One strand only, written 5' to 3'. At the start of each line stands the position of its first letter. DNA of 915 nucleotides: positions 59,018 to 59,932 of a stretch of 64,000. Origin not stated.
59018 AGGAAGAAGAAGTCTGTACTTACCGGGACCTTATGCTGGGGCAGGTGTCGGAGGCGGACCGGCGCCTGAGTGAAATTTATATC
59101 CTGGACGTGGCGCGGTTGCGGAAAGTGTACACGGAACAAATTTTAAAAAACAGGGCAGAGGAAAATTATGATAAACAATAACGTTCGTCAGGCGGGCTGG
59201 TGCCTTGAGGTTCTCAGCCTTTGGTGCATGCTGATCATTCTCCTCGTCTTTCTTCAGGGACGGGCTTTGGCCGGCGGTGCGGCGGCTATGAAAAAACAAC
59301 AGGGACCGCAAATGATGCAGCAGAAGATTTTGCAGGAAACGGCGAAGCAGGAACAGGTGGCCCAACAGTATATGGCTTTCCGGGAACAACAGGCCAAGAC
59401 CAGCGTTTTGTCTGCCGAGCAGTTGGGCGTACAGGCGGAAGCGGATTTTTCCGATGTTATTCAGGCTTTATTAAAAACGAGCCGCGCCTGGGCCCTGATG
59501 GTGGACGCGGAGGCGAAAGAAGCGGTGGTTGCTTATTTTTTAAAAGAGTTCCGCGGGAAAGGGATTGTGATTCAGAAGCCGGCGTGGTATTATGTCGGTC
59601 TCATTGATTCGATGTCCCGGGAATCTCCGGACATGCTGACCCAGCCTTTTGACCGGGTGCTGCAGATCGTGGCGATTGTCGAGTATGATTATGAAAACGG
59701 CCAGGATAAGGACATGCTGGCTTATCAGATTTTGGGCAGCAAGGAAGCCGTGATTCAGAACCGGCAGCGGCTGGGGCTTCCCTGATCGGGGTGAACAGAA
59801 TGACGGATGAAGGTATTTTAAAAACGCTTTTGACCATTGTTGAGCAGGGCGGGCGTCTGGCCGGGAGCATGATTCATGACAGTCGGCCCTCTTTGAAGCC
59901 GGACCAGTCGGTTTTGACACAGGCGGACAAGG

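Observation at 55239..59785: Lnt reads through, with no stop, into a TM-plus-exported domain that is duplicated as a stand-alone gene on the other side of the third GT-C paralog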

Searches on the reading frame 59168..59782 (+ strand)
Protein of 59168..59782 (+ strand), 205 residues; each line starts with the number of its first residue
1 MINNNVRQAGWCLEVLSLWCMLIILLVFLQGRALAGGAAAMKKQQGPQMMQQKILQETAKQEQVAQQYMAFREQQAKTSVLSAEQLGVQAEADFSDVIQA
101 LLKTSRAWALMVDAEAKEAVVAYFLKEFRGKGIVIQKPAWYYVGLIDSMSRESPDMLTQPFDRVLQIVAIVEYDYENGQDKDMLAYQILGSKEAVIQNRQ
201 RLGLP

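Call 3: search_protein_families(library=pfam, proteins=[window:59168-59782:+], max_evalue=0.01)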
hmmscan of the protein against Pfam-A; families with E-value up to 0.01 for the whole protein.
window:59168-59782:+ (205 aa): 0 families

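Call 15: find_homologous_proteins(query=window:59168-59782:+, max_evalue=0.01)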
Query window:59168-59782:+ (205 aa): 8 proteins with E <= 0.01 among 471 candidates.
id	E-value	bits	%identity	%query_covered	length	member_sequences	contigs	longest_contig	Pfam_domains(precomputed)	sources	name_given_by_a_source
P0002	2.8e-126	436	100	100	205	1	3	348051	-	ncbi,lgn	-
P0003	3.8e-105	368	82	100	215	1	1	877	-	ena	-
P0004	1.2e-100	353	78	100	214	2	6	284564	-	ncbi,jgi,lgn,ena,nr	ncbi:MAG TPA: hypothetical protein PLB05_00960 [Candidatus Omnitrophota bacterium]|jgi:hypothetical 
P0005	3.5e-94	332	72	97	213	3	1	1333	-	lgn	-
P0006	9.7e-92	324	73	100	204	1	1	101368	-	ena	-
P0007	1.6e-87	310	68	100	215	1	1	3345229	-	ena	-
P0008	7.6e-74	266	59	100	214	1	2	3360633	-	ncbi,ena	-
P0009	6.1e-34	135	54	61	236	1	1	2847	-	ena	-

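Call 16: find_encoding_contigs(protein=P0002, flank=6000, max_places=3)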
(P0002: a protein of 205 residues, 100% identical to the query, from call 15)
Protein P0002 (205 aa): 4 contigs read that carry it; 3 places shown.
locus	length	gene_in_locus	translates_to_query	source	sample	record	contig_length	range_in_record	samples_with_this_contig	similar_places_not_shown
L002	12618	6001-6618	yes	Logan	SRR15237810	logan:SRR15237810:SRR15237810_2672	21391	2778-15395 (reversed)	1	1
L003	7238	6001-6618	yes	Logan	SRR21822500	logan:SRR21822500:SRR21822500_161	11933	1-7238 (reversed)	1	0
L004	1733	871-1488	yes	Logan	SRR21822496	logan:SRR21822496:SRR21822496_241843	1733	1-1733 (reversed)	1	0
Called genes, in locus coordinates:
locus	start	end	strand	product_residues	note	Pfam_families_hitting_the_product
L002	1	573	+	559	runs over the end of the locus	PF00795:CN_hydrolase, PF02540:NAD_synthase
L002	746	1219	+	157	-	PF00515:TPR_1 (faint), PF13432:TPR_16, PF21033:RMD1-3 (faint), PF23914:TPR_CcmH_CycH (weak), PF07719:TPR_2 (faint), PF13414:TPR_11 (weak), PF14559:TPR_19 (weak), PF13432:TPR_16 (weak), +5 more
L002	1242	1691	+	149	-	-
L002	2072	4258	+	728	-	PF20154:LNT_N, PF00795:CN_hydrolase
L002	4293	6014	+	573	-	PF13231:PMT_2 (weak)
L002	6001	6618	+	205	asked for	-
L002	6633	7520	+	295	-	PF00459:Inositol_P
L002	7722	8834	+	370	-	PF00988:CPSase_sm_chain, PF00117:GATase, PF07722:Peptidase_C26 (weak)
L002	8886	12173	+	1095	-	PF25596:CPSase_L_D1, PF02786:CPSase_L_D2, PF02787:CPSase_L_D3, PF25596:CPSase_L_D1, PF02655:ATP-grasp_3 (weak), PF02786:CPSase_L_D2, PF02222:ATP-grasp, PF02142:MGS, +2 more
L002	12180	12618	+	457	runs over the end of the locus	PF13230:GATase_4 (weak), PF13522:GATase_6, PF13537:GATase_7, PF00156:Pribosyltran (weak)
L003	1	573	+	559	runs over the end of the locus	PF00795:CN_hydrolase, PF02540:NAD_synthase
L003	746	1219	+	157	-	PF00515:TPR_1 (faint), PF13432:TPR_16, PF21033:RMD1-3 (faint), PF23914:TPR_CcmH_CycH (weak), PF07719:TPR_2 (faint), PF13414:TPR_11 (weak), PF14559:TPR_19 (weak), PF13432:TPR_16 (weak), +5 more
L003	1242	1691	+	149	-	-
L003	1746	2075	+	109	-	PF02311:AraC_binding (weak), PF07883:Cupin_2, PF05899:Cupin_3 (weak)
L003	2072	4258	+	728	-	PF20154:LNT_N, PF00795:CN_hydrolase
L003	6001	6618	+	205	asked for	-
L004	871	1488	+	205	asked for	-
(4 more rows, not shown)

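Call 17: find_encoding_contigs(protein=P0004, flank=6000, max_places=4)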
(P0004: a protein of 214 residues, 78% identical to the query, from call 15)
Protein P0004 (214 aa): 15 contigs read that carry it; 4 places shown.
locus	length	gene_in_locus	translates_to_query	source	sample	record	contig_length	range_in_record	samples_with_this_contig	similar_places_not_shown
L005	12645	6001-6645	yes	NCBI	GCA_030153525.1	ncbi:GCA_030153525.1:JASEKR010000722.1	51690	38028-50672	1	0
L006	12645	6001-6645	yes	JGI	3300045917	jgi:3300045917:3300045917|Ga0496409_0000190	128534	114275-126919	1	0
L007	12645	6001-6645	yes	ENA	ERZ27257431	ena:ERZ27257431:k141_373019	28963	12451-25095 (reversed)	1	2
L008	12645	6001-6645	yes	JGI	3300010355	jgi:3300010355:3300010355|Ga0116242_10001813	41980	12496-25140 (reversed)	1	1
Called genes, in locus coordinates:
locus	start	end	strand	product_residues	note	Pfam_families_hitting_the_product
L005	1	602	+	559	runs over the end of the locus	PF00795:CN_hydrolase, PF02540:NAD_synthase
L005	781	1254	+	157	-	PF23914:TPR_CcmH_CycH (weak), PF00515:TPR_1 (faint), PF07719:TPR_2 (faint), PF13424:TPR_12 (faint), PF13432:TPR_16, PF13181:TPR_8 (faint), PF14559:TPR_19 (weak), PF13432:TPR_16 (weak), +3 more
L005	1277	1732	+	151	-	-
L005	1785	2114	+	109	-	PF07883:Cupin_2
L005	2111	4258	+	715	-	PF20154:LNT_N, PF00795:CN_hydrolase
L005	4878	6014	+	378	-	-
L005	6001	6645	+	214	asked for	-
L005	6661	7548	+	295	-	PF00459:Inositol_P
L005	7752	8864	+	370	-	PF00988:CPSase_sm_chain, PF00117:GATase, PF07722:Peptidase_C26 (weak)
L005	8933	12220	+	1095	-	PF25596:CPSase_L_D1, PF02786:CPSase_L_D2, PF02787:CPSase_L_D3, PF25596:CPSase_L_D1, PF02655:ATP-grasp_3 (weak), PF02786:CPSase_L_D2, PF02222:ATP-grasp, PF02142:MGS, +2 more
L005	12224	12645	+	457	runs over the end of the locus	PF13230:GATase_4 (weak), PF13522:GATase_6, PF13537:GATase_7, PF00156:Pribosyltran (weak)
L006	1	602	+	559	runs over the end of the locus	PF00795:CN_hydrolase, PF02540:NAD_synthase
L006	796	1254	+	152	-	PF00515:TPR_1 (faint), PF07719:TPR_2 (faint), PF13424:TPR_12 (faint), PF13432:TPR_16, PF21033:RMD1-3 (faint), PF23914:TPR_CcmH_CycH (weak), PF14559:TPR_19 (weak), PF13432:TPR_16 (weak), +4 more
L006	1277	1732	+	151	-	-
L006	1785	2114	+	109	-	PF07883:Cupin_2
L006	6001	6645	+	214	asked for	-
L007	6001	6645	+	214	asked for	-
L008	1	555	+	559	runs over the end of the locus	PF00795:CN_hydrolase, PF02540:NAD_synthase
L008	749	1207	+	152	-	PF00515:TPR_1 (faint), PF07719:TPR_2 (faint), PF13424:TPR_12 (faint), PF13432:TPR_16, PF21033:RMD1-3 (faint), PF23914:TPR_CcmH_CycH (weak), PF14559:TPR_19 (weak), PF13432:TPR_16 (weak), +4 more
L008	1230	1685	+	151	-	-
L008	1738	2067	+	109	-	PF07883:Cupin_2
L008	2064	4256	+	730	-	PF20154:LNT_N, PF00795:CN_hydrolase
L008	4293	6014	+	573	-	PF13231:PMT_2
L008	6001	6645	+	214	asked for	-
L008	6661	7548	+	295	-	PF00459:Inositol_P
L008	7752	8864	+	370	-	PF00988:CPSase_sm_chain, PF00117:GATase, PF07722:Peptidase_C26 (weak)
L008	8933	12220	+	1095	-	PF25596:CPSase_L_D1, PF02786:CPSase_L_D2, PF02787:CPSase_L_D3, PF25596:CPSase_L_D1, PF02655:ATP-grasp_3 (weak), PF02786:CPSase_L_D2, PF02222:ATP-grasp, PF02142:MGS, +3 more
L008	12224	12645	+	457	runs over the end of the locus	PF13230:GATase_4 (weak), PF13522:GATase_6, PF13537:GATase_7, PF00156:Pribosyltran (weak)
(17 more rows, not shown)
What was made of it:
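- In some MAGs of a sister species the GT-C is called truncated or split while the X genes stay intact (call 17).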

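Call 18: find_encoding_contigs(protein=P0007, flank=6000, max_places=2)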
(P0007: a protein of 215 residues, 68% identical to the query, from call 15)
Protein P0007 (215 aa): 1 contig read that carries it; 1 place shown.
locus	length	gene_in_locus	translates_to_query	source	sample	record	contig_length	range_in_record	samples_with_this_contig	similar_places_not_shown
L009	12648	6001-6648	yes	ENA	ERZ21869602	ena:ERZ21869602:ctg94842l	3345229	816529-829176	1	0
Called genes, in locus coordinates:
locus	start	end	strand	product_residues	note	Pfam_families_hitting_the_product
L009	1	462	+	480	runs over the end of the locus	PF14691:Fer4_20, PF01262:AlaDh_PNT_C (faint), PF00070:Pyr_redox (faint), PF00890:FAD_binding_2 (faint), PF03486:HI0933_like (weak), PF07992:Pyr_redox_2, PF12831:FAD_oxidored (weak), PF13450:NAD_binding_8, +3 more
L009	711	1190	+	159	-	PF23914:TPR_CcmH_CycH (weak), PF00515:TPR_1 (faint), PF07719:TPR_2 (faint), PF13174:TPR_6 (faint), PF13181:TPR_8 (faint), PF13424:TPR_12 (faint), PF13432:TPR_16 (weak), PF14559:TPR_19 (weak), +5 more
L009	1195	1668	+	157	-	-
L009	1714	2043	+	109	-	PF02311:AraC_binding (weak), PF05899:Cupin_3 (weak), PF07883:Cupin_2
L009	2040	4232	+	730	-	PF20154:LNT_N, PF00795:CN_hydrolase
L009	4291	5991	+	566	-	PF13231:PMT_2 (weak)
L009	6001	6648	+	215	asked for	-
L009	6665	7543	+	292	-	PF00459:Inositol_P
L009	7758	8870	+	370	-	PF00988:CPSase_sm_chain, PF00117:GATase, PF07722:Peptidase_C26 (faint)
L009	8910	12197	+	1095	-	PF25596:CPSase_L_D1, PF02786:CPSase_L_D2, PF13535:ATP-grasp_4 (weak), PF02787:CPSase_L_D3, PF25596:CPSase_L_D1, PF02786:CPSase_L_D2, PF02222:ATP-grasp, PF02142:MGS, +3 more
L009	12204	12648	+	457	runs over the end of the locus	PF13230:GATase_4, PF13522:GATase_6, PF13537:GATase_7, PF00156:Pribosyltran (weak)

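Call 19: find_encoding_contigs(protein=P0008, flank=6000, max_places=2)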
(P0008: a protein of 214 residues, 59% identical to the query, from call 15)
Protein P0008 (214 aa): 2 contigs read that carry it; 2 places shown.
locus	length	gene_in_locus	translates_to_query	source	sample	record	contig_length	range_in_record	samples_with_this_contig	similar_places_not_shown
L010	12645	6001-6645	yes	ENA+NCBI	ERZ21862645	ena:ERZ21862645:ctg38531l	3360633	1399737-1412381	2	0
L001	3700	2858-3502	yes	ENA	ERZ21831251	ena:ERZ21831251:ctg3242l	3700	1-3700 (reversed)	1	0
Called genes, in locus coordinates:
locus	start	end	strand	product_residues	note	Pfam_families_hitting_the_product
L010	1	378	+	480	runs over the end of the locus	PF14691:Fer4_20, PF01262:AlaDh_PNT_C (faint), PF00070:Pyr_redox (faint), PF00890:FAD_binding_2 (faint), PF01266:DAO (faint), PF03486:HI0933_like (weak), PF07992:Pyr_redox_2, PF13450:NAD_binding_8, +2 more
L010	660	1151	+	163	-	PF00515:TPR_1 (faint), PF07719:TPR_2 (faint), PF13181:TPR_8 (faint), PF13424:TPR_12 (faint), PF13432:TPR_16, PF13414:TPR_11 (weak), PF14559:TPR_19 (weak), PF23914:TPR_CcmH_CycH (weak), +3 more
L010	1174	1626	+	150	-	-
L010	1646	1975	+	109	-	PF07883:Cupin_2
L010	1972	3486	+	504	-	PF20154:LNT_N, PF00795:CN_hydrolase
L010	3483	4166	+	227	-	-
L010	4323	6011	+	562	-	-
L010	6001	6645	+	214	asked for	-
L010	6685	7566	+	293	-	PF00459:Inositol_P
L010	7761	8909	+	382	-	PF00988:CPSase_sm_chain, PF00117:GATase, PF07722:Peptidase_C26 (faint)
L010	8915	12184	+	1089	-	PF25596:CPSase_L_D1, PF02222:ATP-grasp (weak), PF02786:CPSase_L_D2, PF02787:CPSase_L_D3, PF25596:CPSase_L_D1, PF02222:ATP-grasp, PF02786:CPSase_L_D2, PF02142:MGS, +4 more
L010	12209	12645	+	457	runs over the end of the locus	PF13230:GATase_4 (weak), PF13522:GATase_6, PF13537:GATase_7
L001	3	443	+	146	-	?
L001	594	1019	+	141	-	-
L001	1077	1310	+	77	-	-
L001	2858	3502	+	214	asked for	-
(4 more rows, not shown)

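Call 20: find_encoding_contigs(protein=P0006, flank=6000, max_places=2)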
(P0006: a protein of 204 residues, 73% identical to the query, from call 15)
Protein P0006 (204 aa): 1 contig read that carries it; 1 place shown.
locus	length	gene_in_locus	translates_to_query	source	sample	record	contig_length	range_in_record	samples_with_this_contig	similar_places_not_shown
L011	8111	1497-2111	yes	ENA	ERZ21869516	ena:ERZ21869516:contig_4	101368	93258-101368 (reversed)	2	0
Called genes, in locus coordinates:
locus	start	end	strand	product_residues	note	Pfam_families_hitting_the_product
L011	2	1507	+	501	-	?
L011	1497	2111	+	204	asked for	-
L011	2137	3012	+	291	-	PF00459:Inositol_P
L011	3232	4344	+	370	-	PF00988:CPSase_sm_chain, PF00117:GATase, PF07722:Peptidase_C26 (faint)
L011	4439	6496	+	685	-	PF25596:CPSase_L_D1, PF02222:ATP-grasp (weak), PF02786:CPSase_L_D2, PF13535:ATP-grasp_4 (weak), PF02787:CPSase_L_D3, PF25596:CPSase_L_D1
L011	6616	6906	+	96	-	PF02786:CPSase_L_D2 (weak)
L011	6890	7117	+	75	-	PF02786:CPSase_L_D2, PF15632:ATPgrasp_Ter (weak)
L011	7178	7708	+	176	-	PF02142:MGS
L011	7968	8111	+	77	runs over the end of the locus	PF13522:GATase_6, PF13537:GATase_7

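Call 33: predict_structure(alignment_id=A1)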
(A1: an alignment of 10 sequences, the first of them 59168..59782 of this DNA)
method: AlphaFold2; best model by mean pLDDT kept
length: 205 residues; sequences in the alignment: 10
mean_pLDDT: 72.4   pTM: 0.55
mean pLDDT of the five models: 72.4, 72.4, 71.2, 70.2, 68.7
residues with pLDDT >= 90: 40; 70-90: 82; 50-70: 54; < 50: 29
segments of 3 or more residues with pLDDT < 50: 34-47, 81-90
pLDDT, mean of each block of 10 residues (from residue 1): 52 74 75 42 44 67 69 60 45 80 92 87 92 85 91 92 89 62 78 76 64
secondary structure, 60 per line:
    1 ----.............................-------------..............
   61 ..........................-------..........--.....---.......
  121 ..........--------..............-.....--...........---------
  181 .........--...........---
elements in order: H5-33 H47-86 H94-103 H106-110 H114-130 H139-152 H154-158 H161-171 H181-189 H192-202

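Call 34: search_protein_representatives(alignment_id=A1)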
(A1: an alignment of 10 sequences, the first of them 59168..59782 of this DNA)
Query: 10 sequences, 214 profile positions. Proteins with E-value up to 0.001 (for the whole library): 440; up to 1e-10: 350; up to 1e-30: 251. The best 150 are listed.
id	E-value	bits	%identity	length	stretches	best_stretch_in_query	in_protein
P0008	1.6e-102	357.9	-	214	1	1-214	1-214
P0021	3.5e-77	275.0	-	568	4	101-210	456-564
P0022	2.6e-60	219.8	-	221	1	19-213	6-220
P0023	1.7e-56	207.4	-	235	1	16-214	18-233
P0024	9.4e-56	205.0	-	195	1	17-213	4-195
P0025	6.9e-55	202.1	-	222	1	15-213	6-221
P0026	1.8e-54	200.8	-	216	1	20-214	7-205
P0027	2.0e-54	200.7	-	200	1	17-213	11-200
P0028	4.7e-53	196.1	-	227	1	29-214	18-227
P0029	7.2e-53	195.5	-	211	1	32-213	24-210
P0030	1.2e-51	191.5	-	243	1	10-213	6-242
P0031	3.0e-51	190.3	-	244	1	13-213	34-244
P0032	3.8e-51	189.9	-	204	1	20-214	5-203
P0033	4.3e-51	189.8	-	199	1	13-211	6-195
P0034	5.7e-51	189.3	-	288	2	38-213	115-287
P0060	1.2e-45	172.0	-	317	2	32-213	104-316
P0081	2.3e-43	164.5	-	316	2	47-213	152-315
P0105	1.4e-41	158.7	-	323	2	27-212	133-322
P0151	3.4e-38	147.6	-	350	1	39-212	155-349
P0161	1.3e-37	145.7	-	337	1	46-212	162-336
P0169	3.9e-37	144.1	-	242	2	93-211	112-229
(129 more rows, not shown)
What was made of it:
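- Profile search finds 440 family clusters (call 34).
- Tried and rejected: The exhaustive profile search corrected this (call 34).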

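Call 37: search_protein_families(library=pfam, proteins=[P0021, P0022, P0023, P0034, P0060, P0081, P0105, P0151, P0161, P0169], max_evalue=0.01)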
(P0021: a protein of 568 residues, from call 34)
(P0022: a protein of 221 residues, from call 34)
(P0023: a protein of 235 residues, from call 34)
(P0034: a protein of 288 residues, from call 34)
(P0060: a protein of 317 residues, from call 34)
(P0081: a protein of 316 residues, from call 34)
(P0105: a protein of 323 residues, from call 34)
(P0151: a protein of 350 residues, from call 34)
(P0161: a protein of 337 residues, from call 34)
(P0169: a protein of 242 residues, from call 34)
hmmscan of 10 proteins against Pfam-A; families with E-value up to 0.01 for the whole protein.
P0021 (568 aa): 0 families

P0022 (221 aa): 0 families

P0023 (235 aa): 1 family
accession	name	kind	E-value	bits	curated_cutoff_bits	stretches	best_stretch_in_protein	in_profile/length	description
PF03153.18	TFIIA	-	0.0052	17.3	36.2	1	38-112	173-241/415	Transcription factor IIA, alpha/beta subunit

P0034 (288 aa): 0 families

P0060 (317 aa): 0 families

P0081 (316 aa): 0 families

P0105 (323 aa): 0 families

P0151 (350 aa): 0 families

P0161 (337 aa): 0 families

P0169 (242 aa): 1 family
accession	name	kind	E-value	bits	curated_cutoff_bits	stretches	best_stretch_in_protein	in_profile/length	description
PF23257.1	DUF7071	-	0.0067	16.6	27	1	210-242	3-35/68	Domain of unknown function (DUF7071)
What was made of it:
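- X has no sequence similarity to any Pfam family, so none to Aap/CexE families that Pfam may hold (calls 3, 37).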

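Call 38: fold_search(model_id=the predicted structure, library=pdb)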
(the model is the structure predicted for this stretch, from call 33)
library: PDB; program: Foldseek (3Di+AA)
matches with E <= 10: 40; with E <= 0.001: 0
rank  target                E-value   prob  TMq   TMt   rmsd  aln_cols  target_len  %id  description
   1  2p9x_B                1.5e+00  0.07  0.15  0.25  13.2       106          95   15  Crystal structure of PH0832 from Pyrococcus horikoshii OT3 (released 2007-10-02)
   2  7uj6_A                3.6e+00  0.04  0.17  0.21  16.9       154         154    6  Outer Surface Protein C Type K (released 2023-04-05)
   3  7uj6_D                4.0e+00  0.04  0.18  0.21  11.1       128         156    7  Outer Surface Protein C Type K (released 2023-04-05)
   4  5vqm_A                4.0e+00  0.04  0.17  0.07  12.3       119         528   19  Clostridium difficile TcdB-GTD bound to PA41 Fab (released 2017-12-06)
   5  7c1i_A                4.0e+00  0.04  0.15  0.24  17.0       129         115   14  Crystal structure of histidine-containing phosphotransfer protein B (HptB) from Pseudomonas aeruginosa PAO1 (released 2020-11-04)
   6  5f3q_B                4.0e+00  0.03  0.16  0.18  12.2       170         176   14  Crystal structure of a noncanonical Dicer protein from Entamoeba histolytica (released 2016-12-14)
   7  8k83_A                4.3e+00  0.05  0.19  0.22   9.9       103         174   16  De novo design protein -N2 (released 2024-07-31)
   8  8den_A                4.3e+00  0.04  0.16  0.27  12.3       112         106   12  Heme-Free Cytochrome Variant ApoCyt (released 2022-07-06)
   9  2yhs                  4.3e+00  0.03  0.17  0.13  16.4       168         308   15  Structure of the E. coli SRP receptor FtsY (released 2011-05-18)
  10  9a40_A                4.3e+00  0.02  0.14  0.06  22.3       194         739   11  model of Cullin4 (released 2024-09-18)
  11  9r2o_B                4.5e+00  0.06  0.17  0.21  10.6        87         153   17  De novo designed N5 protein fold (released 2025-05-14)
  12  9muh_A                5.1e+00  0.01  0.13  0.11  22.2       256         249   15  Mus musculus TASK-1 (KCNK3) in MSP1E3D1 lipid nanodisc at pH 6.0 and 100 mM KCl (released 2026-01-28)
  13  7xds_B                5.4e+00  0.03  0.15  0.10  11.8       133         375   11  Crystal structure of wheat stem rust effector AvrSr35 (released 2022-09-28)
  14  4xdk_D                5.4e+00  0.02  0.15  0.14  18.4       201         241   13  Crystal structure of human two pore domain potassium ion channel TREK2 (K2P10.1) in complex with norfluoxetine (released 2015-03-18)
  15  6cvd_A                6.1e+00  0.03  0.18  0.14  15.1       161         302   13  High resolution crystal structure of FtsY-NG domain of E. coli bound to fragment 1 (released 2018-08-22)
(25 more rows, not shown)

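Call 39: find_related_loci(query=A1, collection=genome_contigs, flank=8000)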
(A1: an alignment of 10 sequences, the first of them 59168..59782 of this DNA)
Query A1 (205 aa) in genome_contigs; peptide patterns used: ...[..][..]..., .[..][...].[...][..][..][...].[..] (x = any residue, [..] = any of these).
66 stretches matched a pattern; 32 encode a relative of the query (tblastn E <= 1e-3); 32 distinct loci.
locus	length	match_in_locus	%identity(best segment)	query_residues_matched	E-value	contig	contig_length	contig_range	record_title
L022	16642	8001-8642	78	1-205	1e-105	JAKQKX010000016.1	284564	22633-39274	MAG: Candidatus Omnitrophota bacterium isolate USDV_maxbin.135_sub k141_381341, whole genome shotgun sequence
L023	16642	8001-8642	59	2-205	3e-72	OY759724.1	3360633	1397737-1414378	MAG: Candidatus Omnitrophota bacterium isolate 1a5844f9-839a-4d7b-a7f9-2444bab12bdd genome assembly, chromosome: 1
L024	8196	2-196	98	141-205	3e-38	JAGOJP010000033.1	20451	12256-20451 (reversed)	MAG: Candidatus Omnitrophota bacterium isolate Go_SlDig_bin_317 Go_SlDig_7383_length_20451_cov_5.081775, whole genome sh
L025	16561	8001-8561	39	15-204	1e-37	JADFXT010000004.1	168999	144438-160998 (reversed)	MAG: Candidatus Omnitrophota bacterium isolate nDJH15bin6 nDJH15_bin6_NODE_4_length_168999_cov_7.763105, whole genome sh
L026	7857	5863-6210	56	88-204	1e-37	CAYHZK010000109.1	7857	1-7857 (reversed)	MAG TPA_asm: uncultured Planctomycetales bacterium isolate ERP119705_co15_651 genome assembly, contig: NODE_11465_length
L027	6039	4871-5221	50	88-204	9e-37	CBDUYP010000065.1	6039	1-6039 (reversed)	MAG TPA_asm: uncultured bacterium isolate SRR22302374_binner13_Refined_60 genome assembly, contig: ERZ26661914.11782, wh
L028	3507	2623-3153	37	21-202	1e-35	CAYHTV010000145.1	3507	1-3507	MAG TPA_asm: uncultured Planctomycetales bacterium isolate ERP119705_co15_632 genome assembly, contig: NODE_38997_length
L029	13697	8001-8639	35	10-202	7e-36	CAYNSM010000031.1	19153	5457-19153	MAG TPA_asm: uncultured Planctomycetales bacterium isolate SRP278252_co1_54 genome assembly, contig: NODE_4827_length_19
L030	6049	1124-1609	40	37-202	2e-35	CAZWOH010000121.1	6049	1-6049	MAG TPA_asm: uncultured Planctomycetales bacterium isolate binchicken_co346_31 genome assembly, contig: NODE_4325_length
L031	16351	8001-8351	48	87-204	2e-33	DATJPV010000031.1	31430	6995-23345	MAG TPA_asm: Patescibacteria group bacterium isolate SMAG_U14922 k141_4104645, whole genome shotgun sequence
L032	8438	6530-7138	35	1-202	3e-33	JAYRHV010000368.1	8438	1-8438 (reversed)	MAG: Candidatus Omnitrophota bacterium isolate SZ_szas25bin.37 k141_1564868, whole genome shotgun sequence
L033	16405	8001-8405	42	64-205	3e-33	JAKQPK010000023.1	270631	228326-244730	MAG: Candidatus Omnitrophota bacterium isolate USMO_maxbin.079 k141_748337, whole genome shotgun sequence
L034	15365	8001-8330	49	93-203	5e-33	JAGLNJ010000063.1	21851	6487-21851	MAG: Candidatus Omnitrophota bacterium isolate RS_6_36 ROV157_6.bin.36.fa_63, whole genome shotgun sequence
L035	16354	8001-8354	43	87-205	4e-32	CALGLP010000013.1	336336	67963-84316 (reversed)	MAG TPA_asm: uncultured bacterium isolate SRR3330210_bin.157_CONCOCT_v1.1_MAG genome assembly, contig: ERZ724080.29, who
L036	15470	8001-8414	41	62-202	6e-32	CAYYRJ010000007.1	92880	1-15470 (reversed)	MAG TPA_asm: uncultured Planctomycetales bacterium isolate SRP278252_co1_150 genome assembly, contig: NODE_248_length_92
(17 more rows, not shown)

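Call 48: search_protein_families(library=ncbifam, proteins=[window:59168-59782:+], max_evalue=0.01)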
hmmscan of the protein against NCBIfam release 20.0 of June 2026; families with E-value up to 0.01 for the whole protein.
window:59168-59782:+ (205 aa): 0 families
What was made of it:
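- On Lnt-partner fusion of the Rv2051c type: X has no Pfam or NCBIfam hit, so it is not GT2 (calls 3, 37, 48).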
